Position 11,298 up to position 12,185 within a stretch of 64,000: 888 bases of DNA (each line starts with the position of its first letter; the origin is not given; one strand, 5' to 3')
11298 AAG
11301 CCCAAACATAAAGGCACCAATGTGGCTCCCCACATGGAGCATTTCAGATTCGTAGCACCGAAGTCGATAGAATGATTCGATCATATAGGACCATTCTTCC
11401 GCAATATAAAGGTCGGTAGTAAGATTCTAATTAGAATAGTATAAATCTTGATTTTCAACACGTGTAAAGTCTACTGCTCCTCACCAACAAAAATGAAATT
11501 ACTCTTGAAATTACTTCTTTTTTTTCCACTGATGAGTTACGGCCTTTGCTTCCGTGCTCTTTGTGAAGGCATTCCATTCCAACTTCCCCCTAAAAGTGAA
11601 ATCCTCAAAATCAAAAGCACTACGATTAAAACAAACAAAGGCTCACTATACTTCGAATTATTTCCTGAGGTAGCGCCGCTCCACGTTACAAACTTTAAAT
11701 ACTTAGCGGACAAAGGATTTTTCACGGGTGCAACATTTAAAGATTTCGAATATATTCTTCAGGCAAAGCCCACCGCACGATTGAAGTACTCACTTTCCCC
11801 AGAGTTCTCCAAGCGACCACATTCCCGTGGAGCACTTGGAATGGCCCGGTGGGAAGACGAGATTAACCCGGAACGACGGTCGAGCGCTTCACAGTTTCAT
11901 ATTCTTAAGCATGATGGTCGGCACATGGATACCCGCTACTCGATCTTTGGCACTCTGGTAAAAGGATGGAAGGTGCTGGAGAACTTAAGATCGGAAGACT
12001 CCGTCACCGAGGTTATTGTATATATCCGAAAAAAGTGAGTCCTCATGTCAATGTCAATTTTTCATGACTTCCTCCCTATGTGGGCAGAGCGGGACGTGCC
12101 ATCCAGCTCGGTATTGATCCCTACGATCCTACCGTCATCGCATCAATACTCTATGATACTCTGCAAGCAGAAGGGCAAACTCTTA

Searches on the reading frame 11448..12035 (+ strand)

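Call 44: search_protein_families(library=pfam, proteins=[window:11448-12035:+], max_evalue=0.00001)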
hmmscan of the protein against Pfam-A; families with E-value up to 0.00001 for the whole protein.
window:11448-12035:+ (196 aa): 1 family
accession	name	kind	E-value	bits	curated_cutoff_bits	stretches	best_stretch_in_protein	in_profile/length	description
PF00160.26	Pro_isomerase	-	1.8e-21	77.5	21.7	1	59-184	3-141/159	Cyclophilin type peptidyl-prolyl cis-trans isomerase/CLD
